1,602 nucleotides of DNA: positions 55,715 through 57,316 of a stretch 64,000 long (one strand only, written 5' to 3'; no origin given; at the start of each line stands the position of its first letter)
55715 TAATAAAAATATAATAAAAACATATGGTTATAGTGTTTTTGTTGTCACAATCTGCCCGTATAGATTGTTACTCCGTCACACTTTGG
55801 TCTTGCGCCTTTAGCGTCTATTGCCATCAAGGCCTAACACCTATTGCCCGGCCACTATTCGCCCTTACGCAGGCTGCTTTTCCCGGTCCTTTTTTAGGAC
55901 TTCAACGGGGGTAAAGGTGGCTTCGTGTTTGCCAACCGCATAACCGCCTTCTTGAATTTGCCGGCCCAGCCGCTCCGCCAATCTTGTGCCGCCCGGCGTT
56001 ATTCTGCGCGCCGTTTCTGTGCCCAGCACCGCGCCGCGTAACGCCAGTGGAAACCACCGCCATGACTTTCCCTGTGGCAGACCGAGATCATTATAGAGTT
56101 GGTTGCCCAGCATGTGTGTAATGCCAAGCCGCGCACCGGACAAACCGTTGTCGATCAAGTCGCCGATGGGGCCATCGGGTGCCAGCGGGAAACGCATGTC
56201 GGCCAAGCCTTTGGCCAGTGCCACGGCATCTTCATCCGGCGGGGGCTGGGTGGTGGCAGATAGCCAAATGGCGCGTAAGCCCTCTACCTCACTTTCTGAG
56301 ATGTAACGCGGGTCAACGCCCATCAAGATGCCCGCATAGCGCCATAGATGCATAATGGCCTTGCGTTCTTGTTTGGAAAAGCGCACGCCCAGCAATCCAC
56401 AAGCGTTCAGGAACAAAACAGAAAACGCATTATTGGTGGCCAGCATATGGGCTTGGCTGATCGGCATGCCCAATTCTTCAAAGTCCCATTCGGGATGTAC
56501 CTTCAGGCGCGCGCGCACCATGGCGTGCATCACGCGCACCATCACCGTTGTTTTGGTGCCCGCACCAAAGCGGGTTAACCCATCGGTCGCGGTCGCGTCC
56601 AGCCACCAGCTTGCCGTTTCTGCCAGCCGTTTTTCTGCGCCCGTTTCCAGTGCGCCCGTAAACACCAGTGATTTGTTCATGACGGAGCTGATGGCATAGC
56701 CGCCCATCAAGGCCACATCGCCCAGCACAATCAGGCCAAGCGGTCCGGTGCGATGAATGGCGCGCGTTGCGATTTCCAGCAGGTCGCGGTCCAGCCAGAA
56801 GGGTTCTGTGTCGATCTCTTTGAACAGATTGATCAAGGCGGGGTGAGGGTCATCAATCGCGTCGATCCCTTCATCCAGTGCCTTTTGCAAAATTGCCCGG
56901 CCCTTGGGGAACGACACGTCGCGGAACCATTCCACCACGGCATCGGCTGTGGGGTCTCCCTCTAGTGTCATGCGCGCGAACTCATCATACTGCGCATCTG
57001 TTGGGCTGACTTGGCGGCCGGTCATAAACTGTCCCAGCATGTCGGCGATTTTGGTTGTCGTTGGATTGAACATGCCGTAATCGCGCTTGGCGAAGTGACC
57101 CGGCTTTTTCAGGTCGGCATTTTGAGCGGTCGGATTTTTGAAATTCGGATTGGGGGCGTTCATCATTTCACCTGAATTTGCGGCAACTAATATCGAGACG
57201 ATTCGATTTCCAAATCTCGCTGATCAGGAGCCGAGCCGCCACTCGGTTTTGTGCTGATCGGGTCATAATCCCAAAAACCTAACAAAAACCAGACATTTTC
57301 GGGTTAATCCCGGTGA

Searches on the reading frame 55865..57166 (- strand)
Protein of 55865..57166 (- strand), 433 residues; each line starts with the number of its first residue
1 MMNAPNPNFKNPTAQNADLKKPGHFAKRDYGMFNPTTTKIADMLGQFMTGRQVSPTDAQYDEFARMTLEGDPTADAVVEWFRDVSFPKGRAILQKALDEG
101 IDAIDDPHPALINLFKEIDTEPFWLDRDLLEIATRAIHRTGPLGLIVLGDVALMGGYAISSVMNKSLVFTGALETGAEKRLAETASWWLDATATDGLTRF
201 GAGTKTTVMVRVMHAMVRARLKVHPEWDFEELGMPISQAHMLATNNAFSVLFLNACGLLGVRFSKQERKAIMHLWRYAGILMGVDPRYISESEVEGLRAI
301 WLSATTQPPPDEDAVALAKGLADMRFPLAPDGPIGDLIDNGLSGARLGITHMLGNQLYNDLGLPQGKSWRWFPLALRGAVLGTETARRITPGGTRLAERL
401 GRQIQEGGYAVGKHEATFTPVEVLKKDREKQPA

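Call 3: search_protein_families(library=pfam, proteins=[window:55865-57166:-], max_evalue=0.1)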
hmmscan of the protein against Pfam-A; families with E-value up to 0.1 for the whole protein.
window:55865-57166:- (433 aa): 1 family
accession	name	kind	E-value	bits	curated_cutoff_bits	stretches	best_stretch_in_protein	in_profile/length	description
PF09995.15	MPAB_Lcp_cat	-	2.8e-23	83.6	23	1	151-371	9-220/231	ER-bound oxygenase mpaB/B'/Rubber oxygenase, catalytic domain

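Call 4: search_protein_families(library=ncbifam, proteins=[window:55865-57166:-], max_evalue=0.1)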
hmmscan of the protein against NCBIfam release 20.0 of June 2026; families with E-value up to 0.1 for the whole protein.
window:55865-57166:- (433 aa): 0 families

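Call 12: find_related_loci(query=window:55865-57166:-, collection=genome_contigs, flank=10000)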
Query window:55865-57166:- (433 aa) in genome_contigs; peptide patterns used: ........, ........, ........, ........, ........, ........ (x = any residue, [..] = any of these).
20 stretches matched a pattern; 6 encode a relative of the query (tblastn E <= 1e-3); 6 distinct loci.
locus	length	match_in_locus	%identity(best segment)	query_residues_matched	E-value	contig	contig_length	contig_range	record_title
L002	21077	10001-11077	39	34-400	6e-67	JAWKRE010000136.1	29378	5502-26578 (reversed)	MAG: Polyangiaceae bacterium isolate ABC1.6 ABC1.6.fa-136, whole genome shotgun sequence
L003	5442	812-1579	34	63-317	5e-31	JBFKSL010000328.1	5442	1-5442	MAG: Ketobacter sp. isolate Mix_sand23.2022.09.D.44 k141_1751327_length_5442_cov_7.0000, whole genome shotgun sequence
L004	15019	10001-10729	34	55-292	9e-30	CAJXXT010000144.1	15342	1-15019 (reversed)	MAG TPA_asm: uncultured Gammaproteobacteria bacterium isolate SRR3580189_bin.11_MetaBAT_v2.12.1_MAG genome assembly, con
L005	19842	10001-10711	33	56-291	1e-28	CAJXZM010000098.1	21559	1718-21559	MAG TPA_asm: uncultured Gammaproteobacteria bacterium isolate SRR3580189_bin.53_MetaBAT_v2.12.1_MAG genome assembly, con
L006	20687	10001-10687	33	63-291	8e-28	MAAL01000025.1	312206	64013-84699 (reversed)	Gammaproteobacteria bacterium 42_54_T18 BD02T18_scaffold_2, whole genome shotgun sequence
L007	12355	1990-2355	33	191-311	3e-9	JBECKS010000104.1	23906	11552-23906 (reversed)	MAG: Pseudomonadales bacterium isolate ETDI11 k127_4337699, whole genome shotgun sequence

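Call 50: search_protein_families(library=pfam, proteins=[L011:11440-12351:+, L011:12398-12847:+, L011:12844-13281:+, L011:13334-13978:+, L011:13999-14451:+], max_evalue=0.1)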
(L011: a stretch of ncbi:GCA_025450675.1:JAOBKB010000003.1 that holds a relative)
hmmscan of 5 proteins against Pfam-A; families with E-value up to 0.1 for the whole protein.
L011:11440-12351:+ (303 aa): 0 families

L011:12398-12847:+ (149 aa): 0 families

L011:12844-13281:+ (145 aa): 1 family
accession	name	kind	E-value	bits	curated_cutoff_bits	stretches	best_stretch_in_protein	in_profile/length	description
PF17992.7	Agarase_CBM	-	0.06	13.4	26.3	1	37-92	80-135/178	Agarase CBM like domain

L011:13334-13978:+ (214 aa): 0 families

L011:13999-14451:+ (150 aa): 1 family
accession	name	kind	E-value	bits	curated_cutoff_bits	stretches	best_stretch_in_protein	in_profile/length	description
PF19639.4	DUF6142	-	0.075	13.7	27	0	56-116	16-77/103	Family of unknown function (DUF6142)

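Call 63: search_protein_families(library=phrogs, proteins=[L011:11440-12351:+, L011:12398-12847:+, L011:12844-13281:+, L011:13334-13978:+, L011:13999-14451:+], max_evalue=0.1)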
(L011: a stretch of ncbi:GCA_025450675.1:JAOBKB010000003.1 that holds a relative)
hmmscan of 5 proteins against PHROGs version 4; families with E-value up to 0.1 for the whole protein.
L011:11440-12351:+ (303 aa): 0 families

L011:12398-12847:+ (149 aa): 1 family
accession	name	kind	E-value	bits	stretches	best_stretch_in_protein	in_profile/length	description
phrog_31682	-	unknown function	0.099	13.8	0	73-118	20-67/84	-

L011:12844-13281:+ (145 aa): 0 families

L011:13334-13978:+ (214 aa): 0 families

L011:13999-14451:+ (150 aa): 0 families

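Call 64: search_protein_families(library=padloc, proteins=[L011:11440-12351:+, L011:12398-12847:+, L011:12844-13281:+, L011:13334-13978:+, L011:13999-14451:+], max_evalue=0.1)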
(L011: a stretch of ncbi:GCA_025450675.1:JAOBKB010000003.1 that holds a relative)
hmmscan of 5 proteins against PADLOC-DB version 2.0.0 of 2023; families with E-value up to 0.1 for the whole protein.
L011:11440-12351:+ (303 aa): 0 families

L011:12398-12847:+ (149 aa): 0 families

L011:12844-13281:+ (145 aa): 0 families

L011:13334-13978:+ (214 aa): 0 families

L011:13999-14451:+ (150 aa): 0 families

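Call 65: search_protein_families(library=ncbifam, proteins=[L011:11440-12351:+, L011:12398-12847:+, L011:12844-13281:+, L011:13334-13978:+, L011:13999-14451:+], max_evalue=0.1)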
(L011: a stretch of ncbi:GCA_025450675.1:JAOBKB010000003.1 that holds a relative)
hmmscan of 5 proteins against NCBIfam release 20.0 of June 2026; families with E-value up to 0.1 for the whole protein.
L011:11440-12351:+ (303 aa): 0 families

L011:12398-12847:+ (149 aa): 0 families

L011:12844-13281:+ (145 aa): 3 families
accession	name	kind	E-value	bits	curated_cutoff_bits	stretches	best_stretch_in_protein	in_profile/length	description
NF005061.0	PRK06474.1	equivalog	0.029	14.3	121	1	23-70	109-156/178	hypothetical protein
NF033168.1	lipo_LIC10766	hypoth_equivalog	0.047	13.7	150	1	17-88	6-80/142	lipoprotein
NF037933.1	EpaQ_fam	subfamily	0.084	12.1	100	0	6-65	228-287/377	EpaQ family protein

L011:13334-13978:+ (214 aa): 0 families

L011:13999-14451:+ (150 aa): 1 family
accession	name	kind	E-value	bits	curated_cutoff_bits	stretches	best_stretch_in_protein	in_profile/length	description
NF001907.1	PRK00665.1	equivalog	0.058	13.5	60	0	1-20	1-20/31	cytochrome b6-f complex subunit V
